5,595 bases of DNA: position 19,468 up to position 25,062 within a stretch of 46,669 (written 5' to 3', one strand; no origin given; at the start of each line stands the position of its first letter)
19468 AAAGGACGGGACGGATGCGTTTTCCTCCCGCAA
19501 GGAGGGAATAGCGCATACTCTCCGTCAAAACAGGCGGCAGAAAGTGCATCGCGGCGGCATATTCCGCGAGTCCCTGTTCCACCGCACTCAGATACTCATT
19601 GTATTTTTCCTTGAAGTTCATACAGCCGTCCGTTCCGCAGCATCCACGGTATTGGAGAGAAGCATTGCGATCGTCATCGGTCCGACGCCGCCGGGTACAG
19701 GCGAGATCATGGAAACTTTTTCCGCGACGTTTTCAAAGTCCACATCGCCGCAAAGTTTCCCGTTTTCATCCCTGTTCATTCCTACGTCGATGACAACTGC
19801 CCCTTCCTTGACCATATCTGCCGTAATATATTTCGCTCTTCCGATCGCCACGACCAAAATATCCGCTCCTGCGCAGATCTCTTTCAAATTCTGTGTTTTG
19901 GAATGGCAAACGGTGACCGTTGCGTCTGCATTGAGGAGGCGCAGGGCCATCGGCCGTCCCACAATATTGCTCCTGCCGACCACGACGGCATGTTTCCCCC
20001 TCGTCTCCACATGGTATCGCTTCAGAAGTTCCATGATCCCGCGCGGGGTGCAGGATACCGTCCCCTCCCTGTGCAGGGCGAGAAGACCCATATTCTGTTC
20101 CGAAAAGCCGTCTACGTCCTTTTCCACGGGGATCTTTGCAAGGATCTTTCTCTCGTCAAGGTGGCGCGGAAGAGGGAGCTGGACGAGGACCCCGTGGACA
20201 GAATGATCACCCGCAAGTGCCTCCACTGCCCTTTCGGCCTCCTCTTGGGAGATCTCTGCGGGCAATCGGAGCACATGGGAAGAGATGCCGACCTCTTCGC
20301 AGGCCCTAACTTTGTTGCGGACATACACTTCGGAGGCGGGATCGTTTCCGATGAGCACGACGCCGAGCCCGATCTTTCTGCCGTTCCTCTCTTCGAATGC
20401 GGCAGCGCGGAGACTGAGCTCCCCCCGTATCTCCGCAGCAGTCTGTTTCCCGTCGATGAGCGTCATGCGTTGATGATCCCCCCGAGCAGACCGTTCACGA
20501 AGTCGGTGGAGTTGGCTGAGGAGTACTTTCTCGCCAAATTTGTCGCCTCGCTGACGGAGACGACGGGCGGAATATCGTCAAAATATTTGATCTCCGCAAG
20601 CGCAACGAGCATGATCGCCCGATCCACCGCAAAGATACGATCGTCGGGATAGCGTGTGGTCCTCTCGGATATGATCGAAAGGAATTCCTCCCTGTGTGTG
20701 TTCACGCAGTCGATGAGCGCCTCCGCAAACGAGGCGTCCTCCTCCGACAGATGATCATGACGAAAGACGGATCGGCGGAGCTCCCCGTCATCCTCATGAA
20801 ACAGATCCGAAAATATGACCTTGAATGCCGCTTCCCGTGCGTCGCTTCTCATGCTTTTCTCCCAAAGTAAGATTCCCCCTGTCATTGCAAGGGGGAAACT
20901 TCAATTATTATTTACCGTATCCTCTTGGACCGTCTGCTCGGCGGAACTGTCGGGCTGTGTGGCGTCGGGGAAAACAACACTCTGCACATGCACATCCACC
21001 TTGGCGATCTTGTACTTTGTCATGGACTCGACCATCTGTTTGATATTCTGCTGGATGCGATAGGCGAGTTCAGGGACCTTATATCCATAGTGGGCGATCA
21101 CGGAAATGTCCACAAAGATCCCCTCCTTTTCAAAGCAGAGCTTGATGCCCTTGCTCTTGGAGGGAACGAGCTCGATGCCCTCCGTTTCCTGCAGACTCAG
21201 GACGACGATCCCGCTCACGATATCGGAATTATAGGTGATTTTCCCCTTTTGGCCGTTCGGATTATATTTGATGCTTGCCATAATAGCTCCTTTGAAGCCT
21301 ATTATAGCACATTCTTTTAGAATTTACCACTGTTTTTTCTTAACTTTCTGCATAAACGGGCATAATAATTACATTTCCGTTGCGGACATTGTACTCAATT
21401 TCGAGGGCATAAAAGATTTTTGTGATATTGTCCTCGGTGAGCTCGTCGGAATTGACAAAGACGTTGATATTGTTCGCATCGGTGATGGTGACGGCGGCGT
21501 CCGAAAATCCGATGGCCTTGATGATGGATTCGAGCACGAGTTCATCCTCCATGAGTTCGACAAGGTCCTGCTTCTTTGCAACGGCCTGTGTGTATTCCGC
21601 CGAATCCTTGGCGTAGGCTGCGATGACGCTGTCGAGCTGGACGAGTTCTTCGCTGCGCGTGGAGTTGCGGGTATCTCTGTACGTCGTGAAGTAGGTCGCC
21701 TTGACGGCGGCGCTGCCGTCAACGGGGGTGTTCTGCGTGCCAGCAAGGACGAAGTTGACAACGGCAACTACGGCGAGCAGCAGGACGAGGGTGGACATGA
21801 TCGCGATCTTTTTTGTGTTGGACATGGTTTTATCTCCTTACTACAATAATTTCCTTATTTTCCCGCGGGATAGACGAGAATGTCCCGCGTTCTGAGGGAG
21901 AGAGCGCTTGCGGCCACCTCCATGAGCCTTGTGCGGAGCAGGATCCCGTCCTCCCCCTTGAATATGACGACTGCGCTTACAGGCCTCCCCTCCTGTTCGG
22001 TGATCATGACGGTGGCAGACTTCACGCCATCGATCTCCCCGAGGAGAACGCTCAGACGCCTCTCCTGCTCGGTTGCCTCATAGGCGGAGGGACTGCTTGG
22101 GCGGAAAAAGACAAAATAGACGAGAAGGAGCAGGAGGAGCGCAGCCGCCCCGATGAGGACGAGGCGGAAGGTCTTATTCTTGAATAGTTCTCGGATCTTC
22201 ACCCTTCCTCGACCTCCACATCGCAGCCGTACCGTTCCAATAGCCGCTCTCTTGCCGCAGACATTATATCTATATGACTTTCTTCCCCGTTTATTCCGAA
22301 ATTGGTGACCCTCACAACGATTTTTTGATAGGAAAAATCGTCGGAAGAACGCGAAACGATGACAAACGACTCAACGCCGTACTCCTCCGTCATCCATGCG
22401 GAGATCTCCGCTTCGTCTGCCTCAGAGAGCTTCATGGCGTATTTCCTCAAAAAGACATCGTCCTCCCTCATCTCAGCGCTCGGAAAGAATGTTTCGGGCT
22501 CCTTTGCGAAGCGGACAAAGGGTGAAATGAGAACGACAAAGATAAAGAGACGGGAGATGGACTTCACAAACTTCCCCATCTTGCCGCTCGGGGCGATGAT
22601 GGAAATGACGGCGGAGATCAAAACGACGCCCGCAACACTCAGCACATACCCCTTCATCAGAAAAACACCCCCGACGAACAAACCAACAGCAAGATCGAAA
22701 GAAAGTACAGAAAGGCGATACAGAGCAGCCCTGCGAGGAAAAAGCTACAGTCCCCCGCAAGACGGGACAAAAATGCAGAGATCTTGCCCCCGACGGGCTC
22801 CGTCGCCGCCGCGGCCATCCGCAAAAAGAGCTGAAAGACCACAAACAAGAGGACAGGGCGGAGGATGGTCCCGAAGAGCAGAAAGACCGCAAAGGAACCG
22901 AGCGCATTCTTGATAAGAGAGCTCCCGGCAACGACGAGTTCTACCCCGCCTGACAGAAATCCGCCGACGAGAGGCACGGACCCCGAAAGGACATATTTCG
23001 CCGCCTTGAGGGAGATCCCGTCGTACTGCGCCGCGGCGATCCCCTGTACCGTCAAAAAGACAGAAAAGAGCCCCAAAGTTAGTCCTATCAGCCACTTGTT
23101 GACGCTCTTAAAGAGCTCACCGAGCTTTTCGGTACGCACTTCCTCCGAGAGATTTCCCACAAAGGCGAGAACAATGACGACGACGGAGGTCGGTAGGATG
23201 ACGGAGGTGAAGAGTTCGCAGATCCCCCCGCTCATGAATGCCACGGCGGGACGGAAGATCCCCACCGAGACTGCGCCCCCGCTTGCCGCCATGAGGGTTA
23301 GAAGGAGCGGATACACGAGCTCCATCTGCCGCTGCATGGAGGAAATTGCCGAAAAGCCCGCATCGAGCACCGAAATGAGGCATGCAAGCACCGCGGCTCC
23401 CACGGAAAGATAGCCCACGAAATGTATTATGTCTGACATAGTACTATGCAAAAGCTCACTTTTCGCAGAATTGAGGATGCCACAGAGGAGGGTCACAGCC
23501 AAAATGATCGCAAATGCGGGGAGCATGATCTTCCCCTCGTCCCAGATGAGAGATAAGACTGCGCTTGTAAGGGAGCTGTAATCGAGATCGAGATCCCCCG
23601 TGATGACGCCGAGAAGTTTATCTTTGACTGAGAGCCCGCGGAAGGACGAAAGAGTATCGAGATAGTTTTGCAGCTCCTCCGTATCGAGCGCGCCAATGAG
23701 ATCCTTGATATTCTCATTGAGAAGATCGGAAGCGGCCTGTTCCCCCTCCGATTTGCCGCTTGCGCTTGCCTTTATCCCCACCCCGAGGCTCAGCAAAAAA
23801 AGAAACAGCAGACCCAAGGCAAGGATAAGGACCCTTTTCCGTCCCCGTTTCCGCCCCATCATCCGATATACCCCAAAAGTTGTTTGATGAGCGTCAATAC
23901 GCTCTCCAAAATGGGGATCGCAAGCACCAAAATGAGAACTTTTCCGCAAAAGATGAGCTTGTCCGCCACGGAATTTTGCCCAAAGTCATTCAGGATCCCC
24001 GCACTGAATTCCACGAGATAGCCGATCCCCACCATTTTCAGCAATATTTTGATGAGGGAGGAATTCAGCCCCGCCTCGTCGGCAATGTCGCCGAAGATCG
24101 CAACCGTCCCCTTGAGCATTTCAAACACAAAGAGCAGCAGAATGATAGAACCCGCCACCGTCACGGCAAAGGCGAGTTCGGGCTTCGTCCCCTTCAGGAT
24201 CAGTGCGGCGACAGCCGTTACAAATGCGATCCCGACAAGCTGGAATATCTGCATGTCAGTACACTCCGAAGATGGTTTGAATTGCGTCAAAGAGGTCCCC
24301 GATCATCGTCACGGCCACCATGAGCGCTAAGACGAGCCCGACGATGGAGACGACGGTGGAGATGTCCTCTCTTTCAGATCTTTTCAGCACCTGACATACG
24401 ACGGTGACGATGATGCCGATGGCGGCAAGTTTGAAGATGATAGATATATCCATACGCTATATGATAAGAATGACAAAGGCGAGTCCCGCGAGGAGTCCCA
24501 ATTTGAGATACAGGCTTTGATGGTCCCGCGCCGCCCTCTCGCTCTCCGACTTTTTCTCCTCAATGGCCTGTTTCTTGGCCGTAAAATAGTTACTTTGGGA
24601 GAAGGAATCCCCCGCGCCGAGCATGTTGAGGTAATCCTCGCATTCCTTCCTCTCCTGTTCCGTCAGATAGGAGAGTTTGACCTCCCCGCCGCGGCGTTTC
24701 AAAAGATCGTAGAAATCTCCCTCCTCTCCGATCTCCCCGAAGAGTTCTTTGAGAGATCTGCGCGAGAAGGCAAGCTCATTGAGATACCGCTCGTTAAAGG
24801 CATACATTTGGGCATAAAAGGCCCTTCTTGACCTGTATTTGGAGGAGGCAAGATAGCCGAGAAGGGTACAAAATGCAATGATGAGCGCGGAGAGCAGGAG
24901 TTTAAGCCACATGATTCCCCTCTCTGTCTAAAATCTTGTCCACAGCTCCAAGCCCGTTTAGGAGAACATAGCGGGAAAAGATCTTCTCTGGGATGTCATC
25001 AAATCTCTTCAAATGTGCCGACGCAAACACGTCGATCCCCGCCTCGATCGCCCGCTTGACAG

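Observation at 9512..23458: Three co-oriented copies of a ~34-nt nested-palindrome element (core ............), one intergenic and two inside unrelated genes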

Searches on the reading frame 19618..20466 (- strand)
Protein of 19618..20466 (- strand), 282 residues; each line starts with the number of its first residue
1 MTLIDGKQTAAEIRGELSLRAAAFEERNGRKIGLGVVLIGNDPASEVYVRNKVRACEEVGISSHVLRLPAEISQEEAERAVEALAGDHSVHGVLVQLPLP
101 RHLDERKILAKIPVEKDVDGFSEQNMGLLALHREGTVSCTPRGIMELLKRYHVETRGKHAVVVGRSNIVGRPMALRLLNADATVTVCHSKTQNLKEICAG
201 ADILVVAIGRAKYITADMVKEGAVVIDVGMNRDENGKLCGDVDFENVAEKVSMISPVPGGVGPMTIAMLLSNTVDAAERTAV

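Call 12: search_protein_families(library=ncbifam, proteins=[window:19618-20466:-])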
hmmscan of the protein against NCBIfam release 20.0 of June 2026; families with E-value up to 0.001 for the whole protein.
window:19618-20466:- (282 aa): 30 families (the best 25 are shown)
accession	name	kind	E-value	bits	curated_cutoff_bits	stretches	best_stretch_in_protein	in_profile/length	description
NF010786.0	PRK14189.1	subfamily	9.9e-117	389.1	421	1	2-281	4-282/285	bifunctional methylenetetrahydrofolate dehydrogenase/methenyltetrahydrofolate cyclohydrolase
NF010776.0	PRK14179.1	equivalog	1.8e-114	381.7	445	1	1-280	2-281/284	bifunctional methylenetetrahydrofolate dehydrogenase/methenyltetrahydrofolate cyclohydrolase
NF010781.0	PRK14184.1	equivalog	1.8e-113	378.4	438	1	1-277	1-280/286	bifunctional 5,10-methylene-tetrahydrofolate dehydrogenase/ 5,10-methylene-tetrahydrofolate cyclohydrolase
NF010787.0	PRK14191.1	equivalog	5.4e-110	367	423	1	1-279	1-279/285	bifunctional methylenetetrahydrofolate dehydrogenase/methenyltetrahydrofolate cyclohydrolase FolD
NF008058.0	PRK10792.1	equivalog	1.3e-109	365.6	355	1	2-280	4-282/285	bifunctional methylenetetrahydrofolate dehydrogenase/methenyltetrahydrofolate cyclohydrolase FolD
NF010783.0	PRK14186.1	equivalog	9e-107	356.6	333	1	3-279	4-284/297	bifunctional methylenetetrahydrofolate dehydrogenase/methenyltetrahydrofolate cyclohydrolase FolD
NF010785.0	PRK14188.1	subfamily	8e-106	353.3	396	1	2-280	4-289/297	bifunctional methylenetetrahydrofolate dehydrogenase/methenyltetrahydrofolate cyclohydrolase FolD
NF010771.0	PRK14174.1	equivalog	1e-101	340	530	1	1-280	1-292/295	bifunctional 5,10-methylene-tetrahydrofolate dehydrogenase/ 5,10-methylene-tetrahydrofolate cyclohydrolase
NF010780.0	PRK14183.1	equivalog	1.8e-101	339.2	480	1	1-280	1-280/283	bifunctional 5,10-methylene-tetrahydrofolate dehydrogenase/ 5,10-methylene-tetrahydrofolate cyclohydrolase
NF010773.0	PRK14176.1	equivalog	3.9e-99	331.7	437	1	3-280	10-286/287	bifunctional 5,10-methylene-tetrahydrofolate dehydrogenase/ 5,10-methylene-tetrahydrofolate cyclohydrolase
NF010775.0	PRK14178.1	equivalog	2.4e-98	328.8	465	1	3-279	2-273/279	bifunctional methylenetetrahydrofolate dehydrogenase/methenyltetrahydrofolate cyclohydrolase FolD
NF010790.0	PRK14194.1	equivalog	1.1e-96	323.6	508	1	2-279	5-284/301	bifunctional methylenetetrahydrofolate dehydrogenase/methenyltetrahydrofolate cyclohydrolase FolD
NF010767.0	PRK14170.1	equivalog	1.2e-95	319.8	559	1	3-279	4-279/284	bifunctional methylenetetrahydrofolate dehydrogenase/methenyltetrahydrofolate cyclohydrolase FolD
NF010766.0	PRK14169.1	equivalog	1.3e-95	320.1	450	1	1-280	2-280/283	bifunctional methylenetetrahydrofolate dehydrogenase/methenyltetrahydrofolate cyclohydrolase FolD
NF010763.0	PRK14166.1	equivalog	1.3e-95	319.7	501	1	1-278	1-278/282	bifunctional 5,10-methylene-tetrahydrofolate dehydrogenase/ 5,10-methylene-tetrahydrofolate cyclohydrolase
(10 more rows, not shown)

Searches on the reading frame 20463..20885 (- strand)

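Call 12: search_protein_families(library=ncbifam, proteins=[window:20463-20885:-])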
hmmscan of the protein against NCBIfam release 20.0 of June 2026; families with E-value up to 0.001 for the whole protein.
window:20463-20885:- (140 aa): 6 families
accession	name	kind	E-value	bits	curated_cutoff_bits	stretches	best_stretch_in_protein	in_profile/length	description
TIGR01951.1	nusB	equivalog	5.8e-26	91.3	88.35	1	13-139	2-129/131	transcription antitermination factor NusB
NF001223.0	PRK00202.1-1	equivalog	5.4e-19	68.7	131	1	11-139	7-142/146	transcription antitermination factor NusB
NF011494.0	PRK14902.1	equivalog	2.1e-09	36.7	319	1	15-136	4-124/444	16S rRNA (cytosine(967)-C(5))-methyltransferase RsmB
NF011493.0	PRK14901.1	equivalog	6.9e-06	25.1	540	1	33-134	23-122/447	16S rRNA (cytosine(967)-C(5))-methyltransferase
NF001230.0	PRK00202.2-5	equivalog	0.00031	20.5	132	1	59-139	69-149/165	transcription antitermination factor NusB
TIGR00563.1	rsmB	equivalog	0.00096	18.4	269.05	0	38-134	23-117/437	16S rRNA (cytosine(967)-C(5))-methyltransferase RsmB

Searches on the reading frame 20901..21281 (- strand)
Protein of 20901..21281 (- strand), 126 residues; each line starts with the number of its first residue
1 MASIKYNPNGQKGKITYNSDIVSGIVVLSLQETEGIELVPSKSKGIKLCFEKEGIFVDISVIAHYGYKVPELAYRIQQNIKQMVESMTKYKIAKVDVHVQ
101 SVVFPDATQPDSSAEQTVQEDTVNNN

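Call 12: search_protein_families(library=ncbifam, proteins=[window:20901-21281:-])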
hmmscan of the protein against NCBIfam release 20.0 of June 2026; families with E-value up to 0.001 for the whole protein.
window:20901-21281:- (126 aa): 1 family
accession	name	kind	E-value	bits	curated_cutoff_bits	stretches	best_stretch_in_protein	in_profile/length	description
NF033218.1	anchor_AmaP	equivalog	1.1e-06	28.5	55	1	10-99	82-166/166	alkaline shock response membrane anchor protein AmaP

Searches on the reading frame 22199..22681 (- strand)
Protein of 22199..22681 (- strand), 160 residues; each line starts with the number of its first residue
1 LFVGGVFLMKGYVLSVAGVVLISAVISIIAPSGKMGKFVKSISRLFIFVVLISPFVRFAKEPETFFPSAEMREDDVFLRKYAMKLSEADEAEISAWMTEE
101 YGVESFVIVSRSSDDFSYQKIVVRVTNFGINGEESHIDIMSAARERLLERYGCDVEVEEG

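Call 12: search_protein_families(library=ncbifam, proteins=[window:22199-22681:-])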
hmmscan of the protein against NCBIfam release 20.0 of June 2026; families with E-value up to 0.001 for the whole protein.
window:22199-22681:- (160 aa): 1 family
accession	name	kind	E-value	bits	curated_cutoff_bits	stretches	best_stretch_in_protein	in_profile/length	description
TIGR02896.1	spore_III_AF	equivalog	5.8e-07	29.9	61.3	1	9-88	3-82/106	stage III sporulation protein AF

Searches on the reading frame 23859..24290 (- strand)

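Call 12: search_protein_families(library=ncbifam, proteins=[window:23859-24290:-])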
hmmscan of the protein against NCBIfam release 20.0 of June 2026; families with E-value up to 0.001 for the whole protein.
window:23859-24290:- (143 aa): 2 families
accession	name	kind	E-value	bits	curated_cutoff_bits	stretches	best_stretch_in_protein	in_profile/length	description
TIGR02849.1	spore_III_AD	equivalog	5.3e-22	78.1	85.6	1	39-138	1-100/101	stage III sporulation protein AD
TIGR02848.1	spore_III_AC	equivalog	7.4e-09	35.9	56.65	2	80-137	3-60/64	stage III sporulation protein AC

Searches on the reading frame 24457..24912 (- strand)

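Call 12: search_protein_families(library=ncbifam, proteins=[window:24457-24912:-])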
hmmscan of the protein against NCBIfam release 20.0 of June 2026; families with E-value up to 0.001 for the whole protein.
window:24457-24912:- (151 aa): 1 family
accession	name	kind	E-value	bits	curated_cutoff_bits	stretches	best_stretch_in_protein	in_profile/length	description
TIGR02833.1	spore_III_AB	equivalog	1.8e-12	47.6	146.5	2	79-151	98-170/170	stage III sporulation protein SpoIIIAB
